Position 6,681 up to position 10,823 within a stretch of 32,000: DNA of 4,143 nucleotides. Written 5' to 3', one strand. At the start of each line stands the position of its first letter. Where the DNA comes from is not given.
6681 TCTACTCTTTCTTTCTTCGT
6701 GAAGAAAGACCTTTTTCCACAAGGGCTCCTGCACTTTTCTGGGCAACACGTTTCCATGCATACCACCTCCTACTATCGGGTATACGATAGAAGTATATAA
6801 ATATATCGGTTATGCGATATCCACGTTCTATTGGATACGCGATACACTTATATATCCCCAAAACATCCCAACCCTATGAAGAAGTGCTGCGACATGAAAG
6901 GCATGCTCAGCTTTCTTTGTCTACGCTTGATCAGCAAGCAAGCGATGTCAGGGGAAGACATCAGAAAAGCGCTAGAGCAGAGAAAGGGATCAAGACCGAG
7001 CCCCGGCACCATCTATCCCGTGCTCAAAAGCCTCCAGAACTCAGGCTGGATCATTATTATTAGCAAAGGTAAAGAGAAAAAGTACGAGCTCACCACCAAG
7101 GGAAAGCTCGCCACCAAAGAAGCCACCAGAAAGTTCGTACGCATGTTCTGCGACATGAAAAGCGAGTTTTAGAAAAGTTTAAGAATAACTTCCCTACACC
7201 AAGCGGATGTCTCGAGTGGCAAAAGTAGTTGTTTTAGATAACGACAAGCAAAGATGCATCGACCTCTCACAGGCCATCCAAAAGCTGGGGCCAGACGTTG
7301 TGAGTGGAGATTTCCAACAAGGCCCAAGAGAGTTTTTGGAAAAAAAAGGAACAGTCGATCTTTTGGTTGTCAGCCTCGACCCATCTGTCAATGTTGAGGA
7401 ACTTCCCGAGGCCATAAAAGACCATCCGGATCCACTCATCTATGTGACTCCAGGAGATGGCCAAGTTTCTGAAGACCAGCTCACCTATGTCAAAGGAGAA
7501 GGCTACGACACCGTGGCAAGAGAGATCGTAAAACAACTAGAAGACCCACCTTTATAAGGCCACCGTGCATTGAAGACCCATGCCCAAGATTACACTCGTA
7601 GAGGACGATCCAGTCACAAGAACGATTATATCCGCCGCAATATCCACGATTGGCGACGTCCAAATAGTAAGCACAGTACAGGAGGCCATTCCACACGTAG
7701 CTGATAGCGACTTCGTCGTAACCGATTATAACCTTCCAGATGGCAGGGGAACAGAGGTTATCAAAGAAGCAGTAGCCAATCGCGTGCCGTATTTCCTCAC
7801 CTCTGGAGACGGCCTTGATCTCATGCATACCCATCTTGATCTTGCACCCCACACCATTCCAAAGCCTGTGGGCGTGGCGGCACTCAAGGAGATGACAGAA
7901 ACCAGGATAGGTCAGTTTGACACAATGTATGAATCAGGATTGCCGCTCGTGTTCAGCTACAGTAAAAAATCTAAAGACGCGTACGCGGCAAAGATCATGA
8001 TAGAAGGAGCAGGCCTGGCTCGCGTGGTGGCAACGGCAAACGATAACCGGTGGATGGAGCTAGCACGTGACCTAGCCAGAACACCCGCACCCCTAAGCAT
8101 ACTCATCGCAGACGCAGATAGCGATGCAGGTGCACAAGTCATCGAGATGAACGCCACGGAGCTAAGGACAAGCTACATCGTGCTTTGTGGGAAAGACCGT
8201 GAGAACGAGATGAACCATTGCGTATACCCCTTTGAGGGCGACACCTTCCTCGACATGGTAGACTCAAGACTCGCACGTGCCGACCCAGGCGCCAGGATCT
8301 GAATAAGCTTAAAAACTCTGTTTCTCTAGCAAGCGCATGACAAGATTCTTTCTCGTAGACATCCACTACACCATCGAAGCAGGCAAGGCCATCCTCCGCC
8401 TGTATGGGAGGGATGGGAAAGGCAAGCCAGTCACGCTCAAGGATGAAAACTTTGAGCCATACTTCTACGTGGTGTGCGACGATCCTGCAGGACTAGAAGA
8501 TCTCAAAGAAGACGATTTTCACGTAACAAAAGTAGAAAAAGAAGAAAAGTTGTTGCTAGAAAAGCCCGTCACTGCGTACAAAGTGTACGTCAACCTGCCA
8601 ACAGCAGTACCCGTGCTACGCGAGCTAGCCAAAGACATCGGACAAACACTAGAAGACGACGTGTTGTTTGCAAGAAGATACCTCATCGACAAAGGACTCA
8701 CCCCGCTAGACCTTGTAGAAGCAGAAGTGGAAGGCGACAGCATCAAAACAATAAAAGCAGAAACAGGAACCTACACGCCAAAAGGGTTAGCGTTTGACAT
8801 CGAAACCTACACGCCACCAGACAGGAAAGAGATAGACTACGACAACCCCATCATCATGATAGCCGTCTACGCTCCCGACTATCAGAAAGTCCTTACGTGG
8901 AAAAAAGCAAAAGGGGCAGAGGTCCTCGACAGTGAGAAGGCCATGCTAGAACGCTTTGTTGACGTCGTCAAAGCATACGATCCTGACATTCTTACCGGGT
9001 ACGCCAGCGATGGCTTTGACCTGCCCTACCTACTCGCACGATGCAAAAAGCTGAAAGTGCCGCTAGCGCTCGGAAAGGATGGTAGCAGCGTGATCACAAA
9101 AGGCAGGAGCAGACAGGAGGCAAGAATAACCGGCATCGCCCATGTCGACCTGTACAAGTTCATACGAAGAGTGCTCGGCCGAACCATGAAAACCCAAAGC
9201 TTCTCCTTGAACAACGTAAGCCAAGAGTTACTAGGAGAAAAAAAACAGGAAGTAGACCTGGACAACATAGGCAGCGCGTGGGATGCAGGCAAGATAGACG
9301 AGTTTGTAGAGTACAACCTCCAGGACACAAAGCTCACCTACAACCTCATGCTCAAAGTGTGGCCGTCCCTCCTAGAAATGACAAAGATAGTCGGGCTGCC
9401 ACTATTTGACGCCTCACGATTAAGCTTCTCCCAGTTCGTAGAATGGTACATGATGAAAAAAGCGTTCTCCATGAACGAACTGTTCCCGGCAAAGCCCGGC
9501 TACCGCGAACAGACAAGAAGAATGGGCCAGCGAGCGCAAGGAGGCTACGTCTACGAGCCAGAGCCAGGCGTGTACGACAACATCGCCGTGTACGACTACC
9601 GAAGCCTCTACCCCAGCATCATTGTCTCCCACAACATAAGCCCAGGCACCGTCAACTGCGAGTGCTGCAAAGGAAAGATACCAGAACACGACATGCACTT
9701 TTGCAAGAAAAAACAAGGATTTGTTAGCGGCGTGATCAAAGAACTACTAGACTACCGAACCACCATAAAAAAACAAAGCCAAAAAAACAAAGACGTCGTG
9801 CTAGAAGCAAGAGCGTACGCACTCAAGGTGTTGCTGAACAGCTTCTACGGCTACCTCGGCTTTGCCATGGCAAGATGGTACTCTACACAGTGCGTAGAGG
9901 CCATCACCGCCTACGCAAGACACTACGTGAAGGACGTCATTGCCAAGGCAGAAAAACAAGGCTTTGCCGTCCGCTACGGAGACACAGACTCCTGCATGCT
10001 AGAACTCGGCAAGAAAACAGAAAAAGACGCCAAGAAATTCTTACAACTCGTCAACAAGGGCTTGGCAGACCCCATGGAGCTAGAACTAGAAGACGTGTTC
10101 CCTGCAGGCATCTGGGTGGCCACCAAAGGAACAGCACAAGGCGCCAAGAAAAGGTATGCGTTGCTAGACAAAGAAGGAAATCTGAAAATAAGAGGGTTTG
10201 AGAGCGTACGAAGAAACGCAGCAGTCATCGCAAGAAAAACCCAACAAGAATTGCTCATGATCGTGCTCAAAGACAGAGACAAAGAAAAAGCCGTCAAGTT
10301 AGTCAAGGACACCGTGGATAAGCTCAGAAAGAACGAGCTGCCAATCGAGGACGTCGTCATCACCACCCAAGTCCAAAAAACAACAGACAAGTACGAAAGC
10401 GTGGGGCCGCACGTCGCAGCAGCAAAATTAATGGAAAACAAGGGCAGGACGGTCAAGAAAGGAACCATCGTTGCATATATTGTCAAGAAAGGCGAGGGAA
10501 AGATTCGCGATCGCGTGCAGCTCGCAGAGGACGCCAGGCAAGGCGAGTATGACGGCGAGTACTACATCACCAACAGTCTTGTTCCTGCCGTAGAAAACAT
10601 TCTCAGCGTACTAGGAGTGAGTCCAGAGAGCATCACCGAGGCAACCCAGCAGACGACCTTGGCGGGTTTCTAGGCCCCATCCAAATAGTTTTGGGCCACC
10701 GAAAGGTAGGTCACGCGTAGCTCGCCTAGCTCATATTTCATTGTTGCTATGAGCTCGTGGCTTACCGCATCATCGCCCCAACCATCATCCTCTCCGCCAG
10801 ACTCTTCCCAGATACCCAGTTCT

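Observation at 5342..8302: Kinase-less cluster of a tandem Fis-type HTH protein and three receiver-like proteins in an archaeal context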

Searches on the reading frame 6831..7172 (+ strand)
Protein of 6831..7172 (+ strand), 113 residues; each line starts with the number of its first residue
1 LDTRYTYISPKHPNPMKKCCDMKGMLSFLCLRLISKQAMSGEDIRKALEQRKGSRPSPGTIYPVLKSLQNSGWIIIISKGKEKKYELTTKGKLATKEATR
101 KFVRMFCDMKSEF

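Call 3: search_protein_families(library=pfam, proteins=[window:6831-7172:+], max_evalue=1)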
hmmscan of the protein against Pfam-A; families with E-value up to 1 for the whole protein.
window:6831-7172:+ (113 aa): 8 families
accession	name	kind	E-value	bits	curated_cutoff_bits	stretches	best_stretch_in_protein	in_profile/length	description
PF03551.20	PadR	-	2.5e-11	43.8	27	1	31-96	2-74/75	Transcriptional regulator PadR-like family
PF21100.3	MCM_C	-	0.00047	20.4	27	1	31-85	11-61/64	MCM protein C-terminal winged helix-turn-helix domain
PF01475.25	FUR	-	0.00098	19.7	23.1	1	36-90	22-76/121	Ferric uptake regulator family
PF03965.22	Penicillinase_R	-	0.0015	19.3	22.6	1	35-110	14-87/115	Penicillinase repressor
PF01978.25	TrmB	-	0.012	15.9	25.6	1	59-87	37-64/68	Sugar-specific transcriptional regulator TrmB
PF22665.2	DUF6293_C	-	0.027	15.4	27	1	64-94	67-97/101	DUF6293 C-terminal winged helix domain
PF25213.1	HVO_A0261_N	-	0.03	14.6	35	1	58-100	38-76/86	HVO_A0261 N-terminal domain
PF14947.12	HTH_45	-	0.093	13.2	25.5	1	65-97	40-68/77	Winged helix-turn-helix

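Call 4: search_protein_families(library=ncbifam, proteins=[window:6831-7172:+], max_evalue=1)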
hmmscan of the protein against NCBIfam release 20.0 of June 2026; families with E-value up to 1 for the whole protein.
window:6831-7172:+ (113 aa): 5 families
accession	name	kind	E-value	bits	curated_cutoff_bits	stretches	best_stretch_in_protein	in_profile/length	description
TIGR03433.1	padR_acidobact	paralog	6.9e-08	32.5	101.8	1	23-106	2-92/101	PadR family transcriptional regulator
NF053635.1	TransRegRv3488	equivalog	0.0094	16.2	140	1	36-98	19-84/98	Rv3488 family transcriptional regulator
TIGR02277.1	PaaX_trns_reg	equivalog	0.15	11.6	264.55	1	67-102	43-78/279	phenylacetic acid degradation operon negative regulatory protein PaaX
NF047406.1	TransRegPerRTherm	equivalog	0.18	12.1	200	1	56-92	40-77/130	manganese-dependent transcriptional regulator PerR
NF053658.1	SSO5209_fam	equivalog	0.18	11.5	140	1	72-92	43-64/81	SSO5209 family protein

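Call 105: search_protein_families(library=padloc, proteins=[window:6831-7172:+], max_evalue=0.01)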
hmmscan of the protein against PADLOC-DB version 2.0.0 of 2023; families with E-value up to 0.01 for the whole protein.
window:6831-7172:+ (113 aa): 3 families
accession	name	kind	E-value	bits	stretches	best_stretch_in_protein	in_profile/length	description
PDLC01879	CARF3--CARF_TM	-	0.0006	17.5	1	29-96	160-218/222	-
PDLC01875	CARF3--CARF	-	0.00076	17.3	1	25-93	146-209/219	-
PDLC01865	CARF3--CARF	-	0.0023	15.6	1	56-94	173-210/215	-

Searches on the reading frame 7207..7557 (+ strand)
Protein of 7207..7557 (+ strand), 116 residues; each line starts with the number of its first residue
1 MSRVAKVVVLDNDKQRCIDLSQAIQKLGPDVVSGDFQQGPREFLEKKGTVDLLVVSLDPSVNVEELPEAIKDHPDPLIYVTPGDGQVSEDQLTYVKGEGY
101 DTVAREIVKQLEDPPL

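Call 3: search_protein_families(library=pfam, proteins=[window:7207-7557:+], max_evalue=1)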
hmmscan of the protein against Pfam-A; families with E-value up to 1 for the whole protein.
window:7207-7557:+ (116 aa): 1 family
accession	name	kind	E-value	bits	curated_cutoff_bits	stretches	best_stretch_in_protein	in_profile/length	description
PF01933.23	CofD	-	0.012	15.2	30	1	53-92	186-225/290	2-phospho-L-lactate transferase CofD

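Call 4: search_protein_families(library=ncbifam, proteins=[window:7207-7557:+], max_evalue=1)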
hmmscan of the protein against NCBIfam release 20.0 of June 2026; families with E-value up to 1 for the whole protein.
window:7207-7557:+ (116 aa): 0 families

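Call 105: search_protein_families(library=padloc, proteins=[window:7207-7557:+], max_evalue=0.01)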
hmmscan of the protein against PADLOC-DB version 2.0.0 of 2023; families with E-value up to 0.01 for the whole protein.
window:7207-7557:+ (116 aa): 0 families

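Call 110: search_protein_representatives(alignment_id=A3)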
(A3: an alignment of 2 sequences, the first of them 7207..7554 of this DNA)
Query: 2 sequences, 138 profile positions. Proteins with E-value up to 0.001 (for the whole library): 2; up to 1e-10: 2; up to 1e-30: 1. The best 2 are listed.
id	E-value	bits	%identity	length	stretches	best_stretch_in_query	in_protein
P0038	3.1e-53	195.7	-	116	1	1-138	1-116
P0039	8.1e-21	90.7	-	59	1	73-133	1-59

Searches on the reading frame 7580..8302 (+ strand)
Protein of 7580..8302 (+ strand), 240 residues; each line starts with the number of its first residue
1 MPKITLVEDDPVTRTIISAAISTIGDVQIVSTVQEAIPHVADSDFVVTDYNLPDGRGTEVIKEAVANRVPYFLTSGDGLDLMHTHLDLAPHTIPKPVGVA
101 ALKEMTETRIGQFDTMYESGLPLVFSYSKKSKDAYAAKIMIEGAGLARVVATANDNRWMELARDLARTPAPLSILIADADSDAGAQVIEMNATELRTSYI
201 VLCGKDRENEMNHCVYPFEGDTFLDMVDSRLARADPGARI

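Call 3: search_protein_families(library=pfam, proteins=[window:7580-8302:+], max_evalue=1)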
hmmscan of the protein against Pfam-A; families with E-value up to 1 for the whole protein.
window:7580-8302:+ (240 aa): 1 family
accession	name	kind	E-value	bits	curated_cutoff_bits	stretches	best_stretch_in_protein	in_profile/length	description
PF00072.30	Response_reg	-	1.5e-05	25.5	30.2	1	4-104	1-108/111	Response regulator receiver domain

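Call 4: search_protein_families(library=ncbifam, proteins=[window:7580-8302:+], max_evalue=1)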
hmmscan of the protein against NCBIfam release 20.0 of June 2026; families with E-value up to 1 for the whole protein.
window:7580-8302:+ (240 aa): 12 families
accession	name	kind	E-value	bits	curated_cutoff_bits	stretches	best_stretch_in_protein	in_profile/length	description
NF047654.1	DiguCycDgcRLepto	equivalog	0.00024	20.1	500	1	3-66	4-70/295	diguanylate cyclase DgcR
NF033791.1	ActR_PrrA_rreg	equivalog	0.0025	17.8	250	1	4-67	4-70/173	ActR/PrrA/RegA family redox response regulator transcription factor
NF046022.1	RespRegCpdRBruc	equivalog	0.0043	17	180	1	1-65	1-68/120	cell cycle two-component system response regulator CpdR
NF045991.1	RespRegCtrARhodob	equivalog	0.0045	16.7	350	1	4-69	3-71/224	response regulator transcription factor CtrA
NF007935.0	PRK10651.1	equivalog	0.0097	15.1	250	1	3-64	8-74/216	two-component system response regulator NarL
TIGR02154.1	PhoB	equivalog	0.022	14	296.2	1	3-63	4-67/226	phosphate regulon transcriptional regulator PhoB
TIGR02956.1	TMAO_torS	equivalog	0.025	12.7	676.5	1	3-61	703-764/967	TMAO reductase system sensor histidine kinase/response regulator TorS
NF049963.1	RespRegFlgRCampy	domain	0.026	13.4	750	1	4-68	3-69/429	fla regulon two-component system response regulator FlgR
NF041866.1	EpsW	equivalog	0.029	14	200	1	4-62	8-71/131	exopolysaccharide biosynthesis response regulator EpsW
NF041946.1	LuxO_transreg_Vib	equivalog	0.057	12.2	800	1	18-64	13-62/463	quorum-sensing sigma-54 dependent transcriptional regulator LuxO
NF007928.2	PRK10643.1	equivalog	0.087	12.4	330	1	3-79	2-84/216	two-component system response regulator PmrA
NF009970.0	PRK13435.1-1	equivalog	0.088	12.8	143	1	18-58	22-59/125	response regulator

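Call 23: find_homologous_proteins(query=window:7580-8302:+, max_evalue=0.01)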
Query window:7580-8302:+ (240 aa): 3 proteins with E <= 0.01 among 1551 candidates.
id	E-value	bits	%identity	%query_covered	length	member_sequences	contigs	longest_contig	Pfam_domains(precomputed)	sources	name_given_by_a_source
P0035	1.3e-153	527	100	100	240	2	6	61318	PF00072.31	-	-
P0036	2.4e-3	35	31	43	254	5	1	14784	PF00072.31,PF01627.29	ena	-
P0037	6.4e-3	34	34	43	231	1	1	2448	PF00072.31,PF01627.29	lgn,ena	-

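Call 57: predict_structure(alignment_id=A1)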
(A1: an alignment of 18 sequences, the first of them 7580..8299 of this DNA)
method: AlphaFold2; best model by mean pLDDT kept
length: 240 residues; sequences in the alignment: 18
mean_pLDDT: 72.0   pTM: 0.58
mean pLDDT of the five models: 72.0, 65.5, 64.3, 64.0, 63.4
residues with pLDDT >= 90: 62; 70-90: 58; 50-70: 84; < 50: 36
segments of 3 or more residues with pLDDT < 50: 120-137, 141-154, 169-171
pLDDT, mean of each block of 10 residues (from residue 1): 96 95 97 97 96 92 81 86 68 87 86 61 37 45 45 54 57 60 72 70 65 60 62 59
secondary structure, 60 per line:
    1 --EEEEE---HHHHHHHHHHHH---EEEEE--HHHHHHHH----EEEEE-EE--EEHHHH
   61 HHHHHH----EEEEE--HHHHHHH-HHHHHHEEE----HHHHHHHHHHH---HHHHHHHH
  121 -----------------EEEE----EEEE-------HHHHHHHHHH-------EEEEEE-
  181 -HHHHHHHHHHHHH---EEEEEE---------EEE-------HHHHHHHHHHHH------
elements in order: E3-7 H11-22 E26-30 H33-40 E45-49 H57-66 E71-75 H78-84 H86-91 E92-94 H99-109 H113-120 E138-141 E146-149 H157-166 E174-179 H182-194 E198-203 E213-215 H223-234

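Call 61: fold_search(model_id=the predicted structure, library=pdb)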
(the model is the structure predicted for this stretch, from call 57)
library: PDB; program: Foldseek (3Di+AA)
matches with E <= 10: 1562; with E <= 0.001: 271
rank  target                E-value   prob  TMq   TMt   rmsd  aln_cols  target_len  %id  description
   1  4qpj_C                2.2e-06  1.00  0.38  0.71   3.3       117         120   24  2.7 Angstrom Structure of a Phosphotransferase in Complex with a Receiver Domain (released 2015-07-15)
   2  7cfw                  2.6e-06  1.00  0.41  0.77   2.5       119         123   26  Crystal structure of the receiver domain of sensor histidine kinase PA1611 (PA1611REC) from Pseudomonas aeruginosa PAO1  (released 2020-11-04)
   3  4kny_B                4.6e-06  1.00  0.39  0.41   3.2       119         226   24  Crystal structure of the response regulator KdpE complexed to DNA in an active-like conformation (released 2014-02-19)
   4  9of5                  4.6e-06  1.00  0.37  0.65   3.8       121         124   23  Structure of the Acinetobacter baumannii Response Regulator PmrA Receiver Domain I13M Mutation (released 2025-11-26)
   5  4kfc_B                5.2e-06  1.00  0.38  0.41   3.2       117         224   25  Crystal structure of a hyperactive mutant of response regulator KdpE complexed to its promoter DNA (released 2014-02-19)
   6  4kfc_A                6.7e-06  1.00  0.38  0.41   3.2       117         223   25  Crystal structure of a hyperactive mutant of response regulator KdpE complexed to its promoter DNA (released 2014-02-19)
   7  9qih_B                7.6e-06  1.00  0.39  0.32  13.3       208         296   17  Structure of response regulator LvrC from Leptospira (released 2026-03-25)
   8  8imw_B                8.6e-06  1.00  0.39  0.71   2.8       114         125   23  Crystal structure of response regulator PmrA receiver domain (released 2024-03-13)
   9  9qih_A                8.6e-06  1.00  0.39  0.32  13.3       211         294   17  Structure of response regulator LvrC from Leptospira (released 2026-03-25)
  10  2v0n_A                8.6e-06  1.00  0.37  0.21  17.9       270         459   15  ACTIVATED RESPONSE REGULATOR PLED IN COMPLEX WITH C-DIGMP AND GTP- ALPHA-S (released 2007-08-21)
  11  7m0s_A                9.2e-06  1.00  0.39  0.70   2.8       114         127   24  N-terminal domain of PmrA from Acinetobacter baumannii (released 2021-11-03)
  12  7c1j                  9.8e-06  1.00  0.42  0.78   2.4       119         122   26  Crystal structure of the receiver domain of sensor histidine kinase PA1611 (PA1611REC) from Pseudomonas aeruginosa PAO1  (released 2020-11-04)
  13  3to5                  9.8e-06  1.00  0.39  0.71   2.9       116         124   26  High resolution structure of CheY3 from Vibrio cholerae (released 2012-09-12)
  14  4l4u                  1.0e-05  1.00  0.41  0.26  14.6       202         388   17  Crystal structure of construct containing A. aeolicus NtrC1 receiver, central and DNA binding domains (released 2013-08-28)
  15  9of3_A                1.2e-05  1.00  0.38  0.71   3.8       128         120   19  Structure of the Acinetobacter baumannii Response Regulator PmrA Receiver Domain D10N mutation (released 2025-11-26)
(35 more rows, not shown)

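Call 105: search_protein_families(library=padloc, proteins=[window:7580-8302:+], max_evalue=0.01)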
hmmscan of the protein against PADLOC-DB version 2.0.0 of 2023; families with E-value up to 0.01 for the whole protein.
window:7580-8302:+ (240 aa): 0 families

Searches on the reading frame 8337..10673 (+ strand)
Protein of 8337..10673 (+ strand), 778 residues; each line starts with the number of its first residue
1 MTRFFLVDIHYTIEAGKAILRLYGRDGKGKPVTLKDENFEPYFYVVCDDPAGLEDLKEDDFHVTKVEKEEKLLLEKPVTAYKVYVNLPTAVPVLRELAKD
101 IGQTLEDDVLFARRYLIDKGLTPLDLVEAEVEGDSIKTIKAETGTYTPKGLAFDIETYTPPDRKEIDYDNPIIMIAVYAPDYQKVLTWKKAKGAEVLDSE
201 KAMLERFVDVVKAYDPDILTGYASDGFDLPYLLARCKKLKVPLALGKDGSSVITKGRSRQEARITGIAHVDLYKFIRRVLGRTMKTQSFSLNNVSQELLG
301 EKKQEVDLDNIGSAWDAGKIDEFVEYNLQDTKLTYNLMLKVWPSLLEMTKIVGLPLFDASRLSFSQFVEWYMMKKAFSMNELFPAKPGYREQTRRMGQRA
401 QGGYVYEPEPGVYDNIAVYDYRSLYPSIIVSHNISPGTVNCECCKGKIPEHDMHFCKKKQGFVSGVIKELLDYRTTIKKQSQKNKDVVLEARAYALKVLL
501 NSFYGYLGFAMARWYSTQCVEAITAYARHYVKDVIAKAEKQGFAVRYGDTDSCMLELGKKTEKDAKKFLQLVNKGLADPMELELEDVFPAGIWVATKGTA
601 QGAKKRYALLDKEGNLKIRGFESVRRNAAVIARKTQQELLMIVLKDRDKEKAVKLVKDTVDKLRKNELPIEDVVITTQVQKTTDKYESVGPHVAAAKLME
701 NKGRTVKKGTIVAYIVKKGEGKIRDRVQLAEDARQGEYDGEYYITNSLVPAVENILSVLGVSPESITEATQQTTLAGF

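Call 3: search_protein_families(library=pfam, proteins=[window:8337-10673:+], max_evalue=1)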
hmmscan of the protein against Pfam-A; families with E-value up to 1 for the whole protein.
window:8337-10673:+ (778 aa): 6 families
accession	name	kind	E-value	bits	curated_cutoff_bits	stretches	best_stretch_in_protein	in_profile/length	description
PF00136.26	DNA_pol_B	-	4.7e-53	181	23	1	368-757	15-451/453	DNA polymerase family B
PF03104.25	DNA_pol_B_exo1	-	2.3e-25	89.8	23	1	106-294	5-242/242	DNA polymerase family B, exonuclease domain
PF10108.15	DNA_pol_B_exo2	-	2.1e-09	37.8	24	1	173-341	12-173/213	Predicted 3'-5' exonuclease related to the exonuclease domain of PolB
PF13482.12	RNase_H_2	-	1.5e-07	31.9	22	1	153-339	3-162/165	RNase_H superfamily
PF03175.18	DNA_pol_B_2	-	8.8e-06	25.3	25.8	1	292-437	111-253/468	DNA polymerase type B, organellar and viral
PF01172.24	SBDS_N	-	0.012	16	24.6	1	652-722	15-81/88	Shwachman-Bodian-Diamond syndrome (SBDS) N-terminal domain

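Call 43: find_related_loci(query=window:8337-10673:+, collection=genome_contigs, flank=3000)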
Query window:8337-10673:+ (778 aa) in genome_contigs; peptide patterns used: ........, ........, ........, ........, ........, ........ (x = any residue, [..] = any of these).
85 stretches matched a pattern; 14 encode a relative of the query (tblastn E <= 1e-3); 13 distinct loci.
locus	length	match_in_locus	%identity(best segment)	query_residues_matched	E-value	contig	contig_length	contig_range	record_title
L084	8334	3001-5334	85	1-778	0e+0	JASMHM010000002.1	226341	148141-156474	MAG: Candidatus Woesearchaeota archaeon isolate ETNP7_MAG_72 NODE_2_length_226341_cov_6.692430, whole genome shotgun seq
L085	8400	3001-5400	49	2-778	0e+0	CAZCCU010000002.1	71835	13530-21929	MAG TPA_asm: uncultured Methanosarcinales archaeon isolate SRP119689_co1_339 genome assembly, contig: NODE_396_length_71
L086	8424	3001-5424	49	2-778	0e+0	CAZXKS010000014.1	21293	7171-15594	MAG TPA_asm: uncultured Methanosarcinales archaeon isolate SRP119689_co1_299 genome assembly, contig: NODE_3287_length_2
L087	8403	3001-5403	49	2-778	0e+0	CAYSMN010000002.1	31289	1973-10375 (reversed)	MAG TPA_asm: uncultured Methanosarcinales archaeon isolate SRP119689_co1_35 genome assembly, contig: NODE_1768_length_31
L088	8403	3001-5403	48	1-778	0e+0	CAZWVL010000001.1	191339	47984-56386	MAG TPA_asm: uncultured Methanosarcinales archaeon isolate SRP119689_co1_4 genome assembly, contig: NODE_35_length_19133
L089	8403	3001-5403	48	1-778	0e+0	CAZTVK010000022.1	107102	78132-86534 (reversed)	MAG TPA_asm: uncultured Methanosarcinales archaeon isolate binchicken_co165_273 genome assembly, contig: k141_1580697, w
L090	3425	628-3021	48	2-778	0e+0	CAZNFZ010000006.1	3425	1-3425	MAG TPA_asm: uncultured Methanosarcinales archaeon isolate binchicken_co165_133 genome assembly, contig: k141_137053, wh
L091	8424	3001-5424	47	3-778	0e+0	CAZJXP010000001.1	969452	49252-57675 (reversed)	MAG TPA_asm: uncultured Methanosarcinales archaeon isolate SRP292972_co2_156 genome assembly, contig: NODE_1_length_9694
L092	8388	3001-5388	48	4-778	0e+0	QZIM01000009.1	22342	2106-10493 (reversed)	MAG: Candidatus Woesearchaeota archaeon isolate SURF_65 Ga0104751_1003496, whole genome shotgun sequence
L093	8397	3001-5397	48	3-778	0e+0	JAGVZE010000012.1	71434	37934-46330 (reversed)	Candidatus Woesearchaeota archaeon isolate RIFCSPLOWO2_12_FULL_46_25 rifcsplowo2_12_scaffold_223, whole genome shotgun s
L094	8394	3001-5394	49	2-778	0e+0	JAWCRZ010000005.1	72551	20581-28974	MAG: Candidatus Woesearchaeota archaeon isolate JZ-2_202007_bins_87 JZ-2_202007_bins_87_scaffold_5, whole genome shotgun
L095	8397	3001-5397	47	4-778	0e+0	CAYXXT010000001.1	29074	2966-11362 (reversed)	MAG TPA_asm: uncultured Methanosarcinales archaeon isolate SRP178908_co2_264 genome assembly, contig: NODE_507_length_29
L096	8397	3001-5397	49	2-778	0e+0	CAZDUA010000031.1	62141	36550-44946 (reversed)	MAG TPA_asm: uncultured Methanosarcinales archaeon isolate binchicken_co165_291 genome assembly, contig: k141_1024094, w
